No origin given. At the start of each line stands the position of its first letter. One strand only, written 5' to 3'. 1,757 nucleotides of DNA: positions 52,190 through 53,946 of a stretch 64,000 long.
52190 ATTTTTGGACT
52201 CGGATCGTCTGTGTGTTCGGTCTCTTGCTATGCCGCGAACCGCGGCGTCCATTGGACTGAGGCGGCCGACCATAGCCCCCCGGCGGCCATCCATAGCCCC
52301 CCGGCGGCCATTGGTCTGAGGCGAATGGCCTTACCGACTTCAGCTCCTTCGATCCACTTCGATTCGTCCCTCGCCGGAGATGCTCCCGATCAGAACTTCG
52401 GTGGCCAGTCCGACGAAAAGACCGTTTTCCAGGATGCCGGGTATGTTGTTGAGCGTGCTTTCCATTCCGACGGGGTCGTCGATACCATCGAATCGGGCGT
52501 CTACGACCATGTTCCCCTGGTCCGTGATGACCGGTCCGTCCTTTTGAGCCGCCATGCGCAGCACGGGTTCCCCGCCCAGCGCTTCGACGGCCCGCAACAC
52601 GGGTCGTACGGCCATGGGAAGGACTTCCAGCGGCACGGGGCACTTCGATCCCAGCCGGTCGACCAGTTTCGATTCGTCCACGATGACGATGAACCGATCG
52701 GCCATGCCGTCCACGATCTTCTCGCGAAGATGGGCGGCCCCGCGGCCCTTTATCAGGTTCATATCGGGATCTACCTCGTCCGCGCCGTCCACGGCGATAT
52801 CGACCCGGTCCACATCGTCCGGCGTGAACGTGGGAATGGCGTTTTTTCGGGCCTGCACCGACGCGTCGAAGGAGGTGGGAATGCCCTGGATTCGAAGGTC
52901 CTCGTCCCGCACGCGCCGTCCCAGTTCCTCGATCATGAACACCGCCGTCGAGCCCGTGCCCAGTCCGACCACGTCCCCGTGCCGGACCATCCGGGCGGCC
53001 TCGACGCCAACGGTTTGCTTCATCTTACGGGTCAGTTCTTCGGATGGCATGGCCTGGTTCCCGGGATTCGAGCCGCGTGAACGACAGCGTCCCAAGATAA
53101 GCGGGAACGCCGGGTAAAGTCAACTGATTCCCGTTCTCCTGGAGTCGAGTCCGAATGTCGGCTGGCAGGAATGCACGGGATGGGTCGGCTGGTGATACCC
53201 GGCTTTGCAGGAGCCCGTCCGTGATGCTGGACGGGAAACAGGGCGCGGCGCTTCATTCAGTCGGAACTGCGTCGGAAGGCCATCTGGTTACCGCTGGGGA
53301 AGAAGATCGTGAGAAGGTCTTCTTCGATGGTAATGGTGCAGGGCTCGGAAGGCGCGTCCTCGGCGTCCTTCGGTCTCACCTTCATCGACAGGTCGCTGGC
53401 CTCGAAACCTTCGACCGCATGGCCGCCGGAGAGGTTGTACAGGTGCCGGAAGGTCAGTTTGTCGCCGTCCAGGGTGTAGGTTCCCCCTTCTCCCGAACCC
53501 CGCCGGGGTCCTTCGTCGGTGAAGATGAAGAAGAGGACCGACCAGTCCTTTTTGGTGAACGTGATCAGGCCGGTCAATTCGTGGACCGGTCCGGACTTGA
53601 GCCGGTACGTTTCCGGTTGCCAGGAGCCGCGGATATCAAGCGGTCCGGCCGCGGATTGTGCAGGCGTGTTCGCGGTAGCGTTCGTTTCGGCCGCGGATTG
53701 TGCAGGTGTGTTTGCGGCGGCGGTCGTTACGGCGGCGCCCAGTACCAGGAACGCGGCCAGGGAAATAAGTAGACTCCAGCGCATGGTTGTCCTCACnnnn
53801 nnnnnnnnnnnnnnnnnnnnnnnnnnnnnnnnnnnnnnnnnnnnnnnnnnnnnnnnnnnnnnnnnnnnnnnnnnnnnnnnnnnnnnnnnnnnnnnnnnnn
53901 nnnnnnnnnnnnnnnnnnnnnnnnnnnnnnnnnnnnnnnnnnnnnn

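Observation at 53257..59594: Co-directional putative catabolic operon: M14 peptidase - amidohydrolase-2 - SDR - cupin - HIBADH-like dehydrogenase - small secreted protein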

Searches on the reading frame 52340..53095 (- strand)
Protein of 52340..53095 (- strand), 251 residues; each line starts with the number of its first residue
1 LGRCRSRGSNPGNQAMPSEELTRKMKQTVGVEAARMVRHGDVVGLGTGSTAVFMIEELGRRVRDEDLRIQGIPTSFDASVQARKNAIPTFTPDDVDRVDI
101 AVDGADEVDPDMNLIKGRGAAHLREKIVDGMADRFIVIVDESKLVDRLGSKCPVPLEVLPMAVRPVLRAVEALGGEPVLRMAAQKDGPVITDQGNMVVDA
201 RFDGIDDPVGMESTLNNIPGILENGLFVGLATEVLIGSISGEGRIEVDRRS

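Call 4: search_protein_families(library=pfam, proteins=[window:52340-53095:-], max_evalue=0.01)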
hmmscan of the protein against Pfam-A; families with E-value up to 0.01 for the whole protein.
window:52340-53095:- (251 aa): 2 families
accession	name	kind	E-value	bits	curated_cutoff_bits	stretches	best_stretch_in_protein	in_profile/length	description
PF06026.20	Rib_5-P_isom_A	-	8.9e-65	217.9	26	1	71-238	2-170/173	Ribose 5-phosphate isomerase A (phosphoriboisomerase A)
PF00455.28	DeoRC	-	5.4e-06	26.9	31.8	1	24-61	4-41/160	DeoR C terminal sensor domain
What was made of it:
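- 52340..53050 (-): Ribose-5-phosphate isomerase A. This housekeeping gene marks the downstream boundary, after a 206-nt gap that holds a promoter-like site at 53123-53094. PF06026 E 9e-65 (call 4).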

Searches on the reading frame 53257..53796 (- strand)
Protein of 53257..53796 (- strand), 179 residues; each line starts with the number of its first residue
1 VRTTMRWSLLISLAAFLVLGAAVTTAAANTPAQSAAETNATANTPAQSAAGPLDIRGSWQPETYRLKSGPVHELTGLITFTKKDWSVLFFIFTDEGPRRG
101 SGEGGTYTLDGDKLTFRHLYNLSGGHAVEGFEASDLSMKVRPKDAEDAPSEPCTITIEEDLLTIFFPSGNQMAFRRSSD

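Call 4: search_protein_families(library=pfam, proteins=[window:53257-53796:-], max_evalue=0.01)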
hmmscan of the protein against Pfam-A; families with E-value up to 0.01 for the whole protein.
window:53257-53796:- (179 aa): 0 families

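Call 5: search_protein_families(library=ncbifam, proteins=[window:53257-53796:-], max_evalue=0.001)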
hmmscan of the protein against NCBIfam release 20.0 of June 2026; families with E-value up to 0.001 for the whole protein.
window:53257-53796:- (179 aa): 0 families

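Call 46: search_protein_families(library=pfam, proteins=[window:53257-53784:-], max_evalue=1)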
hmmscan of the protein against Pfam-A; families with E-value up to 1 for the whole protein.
window:53257-53784:- (175 aa): 2 families
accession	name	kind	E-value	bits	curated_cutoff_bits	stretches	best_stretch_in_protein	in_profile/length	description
PF13648.12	Lipocalin_4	-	0.012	17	22.4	1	52-119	2-70/89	Lipocalin-like domain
PF20101.4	DUF6491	-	0.075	13.5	27.5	1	1-44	1-44/138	Family of unknown function (DUF6491)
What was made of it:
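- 53257..53784 (-): Secreted lipocalin-like beta-barrel protein (175 aa from the ATG, 179 from GTG 53796). It has a signal peptide, a 14-aa x 2.2 repeat linker (DNA 53646-53737) and a barrel at about residues 45-175. It is not part of the trio elsewhere. Lipocalin_4 E 0.012, below cut-off (call 46).
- On Lipocalin-like secreted beta-barrel: Pfam Lipocalin_4 reaches only E 0.012 (call 46).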

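Call 56: search_protein_representatives(protein=window:53257-53784:-)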
Query: 175 residues. Proteins with E-value up to 0.001 (for the whole library): 127; up to 1e-10: 87; up to 1e-30: 16. The best 127 are listed.
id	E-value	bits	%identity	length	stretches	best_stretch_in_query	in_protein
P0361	1.3e-40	155.2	50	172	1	13-173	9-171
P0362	2.2e-38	148.0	53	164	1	34-174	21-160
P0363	4.9e-38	146.9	50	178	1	9-174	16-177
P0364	1.1e-35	139.2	50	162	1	34-173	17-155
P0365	1.8e-35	138.5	52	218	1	45-174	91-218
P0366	1.5e-34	135.6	51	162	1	33-174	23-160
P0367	1.7e-33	132.1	54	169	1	42-175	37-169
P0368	2.4e-33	131.6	52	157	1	40-173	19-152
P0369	4.2e-33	130.8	54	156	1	45-174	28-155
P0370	1.1e-32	129.5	50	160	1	43-175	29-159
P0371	3.6e-32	127.8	53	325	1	43-173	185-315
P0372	6.5e-32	126.9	52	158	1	42-174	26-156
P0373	9.1e-32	126.5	51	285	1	47-173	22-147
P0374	1.0e-31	126.3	52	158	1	50-173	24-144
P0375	3.9e-31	124.4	45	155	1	27-174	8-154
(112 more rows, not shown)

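Call 89: predict_structure(alignment_id=A3)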
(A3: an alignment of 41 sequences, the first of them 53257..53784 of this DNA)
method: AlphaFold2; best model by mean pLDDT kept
length: 175 residues; sequences in the alignment: 41
mean_pLDDT: 87.7   pTM: 0.72
mean pLDDT of the five models: 87.7, 87.0, 87.0, 86.7, 86.6
residues with pLDDT >= 90: 122; 70-90: 16; 50-70: 35; < 50: 2
segments of 3 or more residues with pLDDT < 50: none
pLDDT, mean of each block of 10 residues (from residue 1): 54 58 59 68 84 98 98 98 97 97 98 98 97 95 96 97 98 89
secondary structure, 60 per line:
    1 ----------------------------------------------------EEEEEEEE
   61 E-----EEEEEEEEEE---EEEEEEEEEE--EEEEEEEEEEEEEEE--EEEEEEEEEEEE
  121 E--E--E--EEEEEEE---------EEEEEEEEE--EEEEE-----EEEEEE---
elements in order: E53-61 E67-76 E80-89 E92-106 E109-121 E130-136 E146-154 E157-161 E167-172
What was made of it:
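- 53257..53784 (-): AF2 pLDDT is 87.7, about 97 in the barrel (call 89).
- On Lipocalin-like secreted beta-barrel: AF2 pLDDT 87.7 with nine strands (call 89).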

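Call 93: fold_search(model_id=the predicted structure, library=pdb)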
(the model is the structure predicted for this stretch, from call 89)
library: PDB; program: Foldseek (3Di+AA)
matches with E <= 10: 983; with E <= 0.001: 4
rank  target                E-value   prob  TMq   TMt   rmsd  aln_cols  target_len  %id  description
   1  5byp_A                2.6e-04  1.00  0.43  0.60   4.7       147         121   14  Crystal structure of an uncharacterized protein (BACEGG_01585) from Bacteroides eggerthii DSM 20697 at 2.60 A resoluti (released 2015-07-08)
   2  4qrl                  3.2e-04  1.00  0.42  0.64   5.4       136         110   16  Crystal structure of a lipocalin-like protein (BACUNI_01346) from Bacteroides uniformis ATCC 8492 at 1.79 A resolution (released 2014-08-27)
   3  6d0t_B                3.3e-04  1.00  0.34  0.50   6.7       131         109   14  De novo design of a fluorescence-activating beta barrel - BB1 (released 2018-09-19)
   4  6d0t_A                8.3e-04  1.00  0.35  0.50   6.8       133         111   14  De novo design of a fluorescence-activating beta barrel - BB1 (released 2018-09-19)
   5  5kew_D                1.1e-03  1.00  0.42  0.56   6.3       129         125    8  Vibrio parahaemolyticus VtrA/VtrC complex bound to the bile salt taurodeoxycholate (released 2016-07-20)
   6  6czj_B                1.3e-03  1.00  0.35  0.51   5.8       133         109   12  Structure of a redesigned beta barrel, b10 (released 2018-09-19)
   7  6czi_A                1.9e-03  1.00  0.34  0.50   7.0       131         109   12  Structure of a redesigned beta barrel, mFAP1, bound to DFHBI (released 2018-09-19)
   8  5kew_F                2.9e-03  1.00  0.41  0.54   6.4       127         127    8  Vibrio parahaemolyticus VtrA/VtrC complex bound to the bile salt taurodeoxycholate (released 2016-07-20)
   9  8e0p_C                3.2e-03  1.00  0.49  0.13   6.5       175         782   11  Crystal structure of mouse APCDD1 in fusion with engineered MBP (released 2023-05-03)
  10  5kew_B                3.4e-03  1.00  0.43  0.55   6.5       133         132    8  Vibrio parahaemolyticus VtrA/VtrC complex bound to the bile salt taurodeoxycholate (released 2016-07-20)
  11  8alo_B                4.0e-03  1.00  0.42  0.49   9.5       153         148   12  Heterodimer formation of sensory domains of Vibrio cholerae regulators ToxR and ToxS (released 2023-09-13)
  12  5kev_B                5.4e-03  1.00  0.37  0.48  10.0       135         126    7  Vibrio parahaemolyticus VtrA/VtrC complex (released 2016-07-20)
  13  1iiu                  7.3e-03  1.00  0.35  0.36   6.2       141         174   11  Chicken plasma retinol-binding protein (RBP) (released 2002-01-16)
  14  6ohh_B                7.7e-03  1.00  0.35  0.45   7.0       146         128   10  Structure of EF1p2_mFAP2b bound to DFHBI (released 2020-04-08)
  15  6czh_B                7.7e-03  1.00  0.33  0.47   7.1       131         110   12  Structure of a redesigned beta barrel, mFAP0, bound to DFHBI (released 2018-09-19)
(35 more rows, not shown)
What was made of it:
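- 53257..53784 (-): Foldseek hits are 5byp and 4qrl (lipocalin-like) and VtrC (call 93).
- On Lipocalin-like secreted beta-barrel: Foldseek hits 5byp and 4qrl at E about 3e-4, TMt 0.60-0.64 (call 93).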
